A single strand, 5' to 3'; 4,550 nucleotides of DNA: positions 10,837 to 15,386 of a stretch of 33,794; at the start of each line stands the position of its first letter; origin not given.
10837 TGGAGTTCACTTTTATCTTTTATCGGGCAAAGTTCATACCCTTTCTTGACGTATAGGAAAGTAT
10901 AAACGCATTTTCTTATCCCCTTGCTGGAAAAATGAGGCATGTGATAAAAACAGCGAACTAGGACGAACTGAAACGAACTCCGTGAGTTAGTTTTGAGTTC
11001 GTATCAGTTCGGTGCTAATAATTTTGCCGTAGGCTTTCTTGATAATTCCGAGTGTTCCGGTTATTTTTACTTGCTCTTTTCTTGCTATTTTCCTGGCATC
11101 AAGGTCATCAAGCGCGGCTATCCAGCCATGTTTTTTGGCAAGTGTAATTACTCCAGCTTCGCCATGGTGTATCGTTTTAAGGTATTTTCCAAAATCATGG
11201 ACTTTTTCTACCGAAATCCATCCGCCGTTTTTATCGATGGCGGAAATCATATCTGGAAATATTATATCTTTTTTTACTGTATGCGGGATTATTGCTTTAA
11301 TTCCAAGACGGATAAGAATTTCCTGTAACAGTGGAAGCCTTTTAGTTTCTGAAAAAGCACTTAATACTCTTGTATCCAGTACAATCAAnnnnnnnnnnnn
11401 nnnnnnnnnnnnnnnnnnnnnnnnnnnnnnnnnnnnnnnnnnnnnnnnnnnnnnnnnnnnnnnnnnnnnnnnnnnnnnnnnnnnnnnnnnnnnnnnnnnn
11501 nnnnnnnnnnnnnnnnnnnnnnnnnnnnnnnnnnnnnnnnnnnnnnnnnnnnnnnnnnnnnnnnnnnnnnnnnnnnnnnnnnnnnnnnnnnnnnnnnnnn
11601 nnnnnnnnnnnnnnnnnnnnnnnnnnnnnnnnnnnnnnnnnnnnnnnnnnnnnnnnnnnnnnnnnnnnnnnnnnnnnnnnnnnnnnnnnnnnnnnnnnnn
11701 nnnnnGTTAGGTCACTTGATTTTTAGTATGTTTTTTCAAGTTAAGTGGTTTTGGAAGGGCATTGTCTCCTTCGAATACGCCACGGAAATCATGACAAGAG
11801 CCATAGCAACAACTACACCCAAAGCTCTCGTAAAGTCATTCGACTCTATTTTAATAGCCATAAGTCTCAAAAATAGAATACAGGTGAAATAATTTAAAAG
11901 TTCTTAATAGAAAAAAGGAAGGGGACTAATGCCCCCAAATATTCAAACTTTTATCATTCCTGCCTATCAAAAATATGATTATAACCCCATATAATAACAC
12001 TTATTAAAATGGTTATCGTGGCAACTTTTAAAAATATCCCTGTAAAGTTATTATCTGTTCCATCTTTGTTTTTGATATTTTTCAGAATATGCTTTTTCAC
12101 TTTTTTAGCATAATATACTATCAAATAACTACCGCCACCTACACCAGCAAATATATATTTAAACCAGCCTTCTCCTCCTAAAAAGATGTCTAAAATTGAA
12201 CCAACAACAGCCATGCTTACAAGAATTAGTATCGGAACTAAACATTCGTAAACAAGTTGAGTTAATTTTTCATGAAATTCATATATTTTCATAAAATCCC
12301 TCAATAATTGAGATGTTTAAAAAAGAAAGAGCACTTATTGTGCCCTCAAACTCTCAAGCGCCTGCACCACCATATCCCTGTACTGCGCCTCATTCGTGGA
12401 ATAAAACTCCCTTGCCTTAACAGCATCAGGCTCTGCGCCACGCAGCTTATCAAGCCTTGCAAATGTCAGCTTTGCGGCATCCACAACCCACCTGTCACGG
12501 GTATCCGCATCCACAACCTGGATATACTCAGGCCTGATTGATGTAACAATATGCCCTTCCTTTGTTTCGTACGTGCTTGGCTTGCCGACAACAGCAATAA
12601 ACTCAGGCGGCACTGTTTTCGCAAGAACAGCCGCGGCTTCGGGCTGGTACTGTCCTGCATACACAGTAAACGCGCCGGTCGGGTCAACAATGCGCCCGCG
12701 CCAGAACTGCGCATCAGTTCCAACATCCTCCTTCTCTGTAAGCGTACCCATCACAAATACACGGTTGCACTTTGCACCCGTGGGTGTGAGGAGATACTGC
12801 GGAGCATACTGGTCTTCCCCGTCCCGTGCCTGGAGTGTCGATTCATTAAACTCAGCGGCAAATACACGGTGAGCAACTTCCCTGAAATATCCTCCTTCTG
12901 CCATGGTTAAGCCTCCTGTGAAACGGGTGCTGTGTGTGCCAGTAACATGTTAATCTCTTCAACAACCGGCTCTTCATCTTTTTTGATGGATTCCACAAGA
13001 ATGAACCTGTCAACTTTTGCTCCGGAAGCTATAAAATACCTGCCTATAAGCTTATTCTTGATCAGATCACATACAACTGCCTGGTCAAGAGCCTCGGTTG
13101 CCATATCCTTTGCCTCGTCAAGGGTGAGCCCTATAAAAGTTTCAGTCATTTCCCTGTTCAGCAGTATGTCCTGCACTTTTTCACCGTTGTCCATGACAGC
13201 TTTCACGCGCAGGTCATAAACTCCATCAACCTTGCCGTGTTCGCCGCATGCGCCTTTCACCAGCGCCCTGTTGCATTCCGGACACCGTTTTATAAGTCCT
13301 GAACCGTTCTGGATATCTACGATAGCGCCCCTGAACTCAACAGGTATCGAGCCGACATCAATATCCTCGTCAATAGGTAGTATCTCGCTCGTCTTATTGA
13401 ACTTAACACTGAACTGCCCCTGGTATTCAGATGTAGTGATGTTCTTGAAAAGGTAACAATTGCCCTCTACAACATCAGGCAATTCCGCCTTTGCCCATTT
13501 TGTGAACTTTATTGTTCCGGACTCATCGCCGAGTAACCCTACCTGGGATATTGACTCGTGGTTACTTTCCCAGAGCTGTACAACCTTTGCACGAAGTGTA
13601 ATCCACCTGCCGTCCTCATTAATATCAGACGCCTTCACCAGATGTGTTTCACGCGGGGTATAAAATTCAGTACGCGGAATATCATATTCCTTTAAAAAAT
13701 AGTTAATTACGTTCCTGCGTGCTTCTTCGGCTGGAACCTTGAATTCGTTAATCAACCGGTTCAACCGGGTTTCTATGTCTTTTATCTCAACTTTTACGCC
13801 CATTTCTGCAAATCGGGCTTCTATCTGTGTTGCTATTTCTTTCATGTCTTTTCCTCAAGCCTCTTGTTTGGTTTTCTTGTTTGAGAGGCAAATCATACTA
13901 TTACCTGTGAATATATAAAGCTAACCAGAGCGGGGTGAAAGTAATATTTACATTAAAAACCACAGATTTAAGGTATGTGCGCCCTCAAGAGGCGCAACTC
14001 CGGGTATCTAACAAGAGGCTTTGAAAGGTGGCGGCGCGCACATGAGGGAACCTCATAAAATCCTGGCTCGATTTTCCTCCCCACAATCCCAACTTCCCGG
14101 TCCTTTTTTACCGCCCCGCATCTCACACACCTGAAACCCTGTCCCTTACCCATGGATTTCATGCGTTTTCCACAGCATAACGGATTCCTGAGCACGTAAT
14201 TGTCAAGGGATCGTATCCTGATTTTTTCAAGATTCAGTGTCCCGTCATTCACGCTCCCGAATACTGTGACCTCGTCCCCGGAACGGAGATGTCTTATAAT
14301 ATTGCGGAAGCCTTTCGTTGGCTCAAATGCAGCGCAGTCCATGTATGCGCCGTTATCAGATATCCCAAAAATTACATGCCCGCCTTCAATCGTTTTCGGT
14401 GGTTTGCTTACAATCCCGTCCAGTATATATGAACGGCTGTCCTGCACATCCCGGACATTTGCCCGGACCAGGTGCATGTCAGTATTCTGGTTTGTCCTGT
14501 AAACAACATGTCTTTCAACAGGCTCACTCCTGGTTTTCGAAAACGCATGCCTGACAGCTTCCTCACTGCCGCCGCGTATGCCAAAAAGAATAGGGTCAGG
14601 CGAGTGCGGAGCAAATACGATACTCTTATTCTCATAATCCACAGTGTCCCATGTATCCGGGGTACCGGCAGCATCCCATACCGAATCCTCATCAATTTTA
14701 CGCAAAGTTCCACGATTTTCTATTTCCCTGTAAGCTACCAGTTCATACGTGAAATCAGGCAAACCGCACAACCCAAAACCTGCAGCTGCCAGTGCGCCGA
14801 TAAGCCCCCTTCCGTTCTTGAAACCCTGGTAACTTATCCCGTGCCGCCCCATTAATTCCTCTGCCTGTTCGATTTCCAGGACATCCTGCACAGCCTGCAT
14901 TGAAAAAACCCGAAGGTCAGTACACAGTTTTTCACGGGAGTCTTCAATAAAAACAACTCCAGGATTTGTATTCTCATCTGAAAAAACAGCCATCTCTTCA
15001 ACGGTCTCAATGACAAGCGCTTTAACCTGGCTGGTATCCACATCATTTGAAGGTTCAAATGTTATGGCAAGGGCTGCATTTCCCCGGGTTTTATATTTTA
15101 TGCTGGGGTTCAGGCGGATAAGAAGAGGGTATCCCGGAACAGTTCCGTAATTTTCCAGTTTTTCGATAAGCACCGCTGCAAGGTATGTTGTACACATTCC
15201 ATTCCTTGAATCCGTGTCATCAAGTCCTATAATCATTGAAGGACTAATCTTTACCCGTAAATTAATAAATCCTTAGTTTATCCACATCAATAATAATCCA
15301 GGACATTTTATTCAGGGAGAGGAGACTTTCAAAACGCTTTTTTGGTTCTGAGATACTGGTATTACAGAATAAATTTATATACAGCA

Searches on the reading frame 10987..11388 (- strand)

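Call 15: search_protein_families(library=pfam, proteins=[window:10987-11388:-], max_evalue=0.001)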
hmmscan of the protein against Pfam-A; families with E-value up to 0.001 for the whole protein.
window:10987-11388:- (133 aa): 0 families

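Call 51: search_protein_families(library=padloc, proteins=[window:10987-11388:-], max_evalue=0.01)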
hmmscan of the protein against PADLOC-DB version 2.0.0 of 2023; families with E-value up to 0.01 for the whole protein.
window:10987-11388:- (133 aa): 7 families
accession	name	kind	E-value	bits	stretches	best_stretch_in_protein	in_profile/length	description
PDLC05071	PDC-S70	-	2.8e-16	58.1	1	2-120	3-123/161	-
PDLC05073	PDC-S70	-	3.1e-12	44.7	1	2-120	3-124/162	-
PDLC05070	PDC-S70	-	1.7e-11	42.5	1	22-119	21-124/161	-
PDLC05068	PDC-S70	-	3.1e-10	38.7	1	2-119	3-123/125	-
PDLC05069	PDC-S70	-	6.1e-05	20.9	1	2-120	2-122/161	-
PDLC05074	PDC-S70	-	0.0001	20.5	1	72-117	41-87/127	-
PDLC05072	PDC-S70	-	0.0031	15.3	1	72-121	83-133/167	-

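Call 52: search_protein_families(library=ncbifam, proteins=[window:10987-11388:-], max_evalue=0.01)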
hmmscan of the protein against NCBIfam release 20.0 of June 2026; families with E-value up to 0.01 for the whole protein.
window:10987-11388:- (133 aa): 0 families

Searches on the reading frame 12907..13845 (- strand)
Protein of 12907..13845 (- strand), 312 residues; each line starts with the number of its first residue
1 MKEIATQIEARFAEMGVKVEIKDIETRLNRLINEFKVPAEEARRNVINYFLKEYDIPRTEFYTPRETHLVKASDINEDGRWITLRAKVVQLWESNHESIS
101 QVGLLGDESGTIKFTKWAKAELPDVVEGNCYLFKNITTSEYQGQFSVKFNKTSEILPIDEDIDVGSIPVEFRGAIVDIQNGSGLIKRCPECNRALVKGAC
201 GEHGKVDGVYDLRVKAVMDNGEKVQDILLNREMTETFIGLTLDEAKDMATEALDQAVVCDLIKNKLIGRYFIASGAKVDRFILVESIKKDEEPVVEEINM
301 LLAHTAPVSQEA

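Call 16: search_protein_families(library=pfam, proteins=[window:12907-13845:-], max_evalue=0.001)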
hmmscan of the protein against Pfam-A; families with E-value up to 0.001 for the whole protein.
window:12907-13845:- (312 aa): 0 families

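Call 36: find_encoding_contigs(protein=window:12907-13845:-, flank=10000, max_places=6)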
Protein window:12907-13845:- (312 aa): no gene with exactly this product is on record in the collection.

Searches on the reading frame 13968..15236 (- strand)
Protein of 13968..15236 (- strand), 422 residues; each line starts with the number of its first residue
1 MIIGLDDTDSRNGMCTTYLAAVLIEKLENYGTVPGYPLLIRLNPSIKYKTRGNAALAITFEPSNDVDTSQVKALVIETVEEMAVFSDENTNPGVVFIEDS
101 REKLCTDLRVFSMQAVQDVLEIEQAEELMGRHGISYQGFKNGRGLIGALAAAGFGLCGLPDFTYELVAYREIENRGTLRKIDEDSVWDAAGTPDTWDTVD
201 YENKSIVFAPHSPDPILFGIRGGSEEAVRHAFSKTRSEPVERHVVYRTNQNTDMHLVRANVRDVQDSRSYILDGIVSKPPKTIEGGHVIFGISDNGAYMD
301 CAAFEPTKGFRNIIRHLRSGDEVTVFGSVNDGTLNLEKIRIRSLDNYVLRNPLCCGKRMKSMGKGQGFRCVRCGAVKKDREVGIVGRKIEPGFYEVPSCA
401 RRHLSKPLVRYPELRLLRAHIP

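Call 16: search_protein_families(library=pfam, proteins=[window:13968-15236:-], max_evalue=0.001)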
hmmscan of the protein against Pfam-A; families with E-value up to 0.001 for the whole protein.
window:13968-15236:- (422 aa): 4 families
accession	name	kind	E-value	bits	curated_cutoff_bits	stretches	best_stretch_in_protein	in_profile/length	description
PF08489.16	TiaS_FLD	-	1.4e-36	125.5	21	1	142-255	1-116/116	TiaS FLD domain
PF22641.2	TiaS_TCKD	-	9.1e-29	100.9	27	1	2-136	1-151/156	TiaS TCKD domain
PF23783.1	Zn_ribbon_TiaS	-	4.7e-12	45.9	27.3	1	351-389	1-41/41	TiaS C-terminal zinc ribbon domain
PF01336.31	tRNA_anti-codon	-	0.00032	21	27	1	282-330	12-58/75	OB-fold nucleic acid binding domain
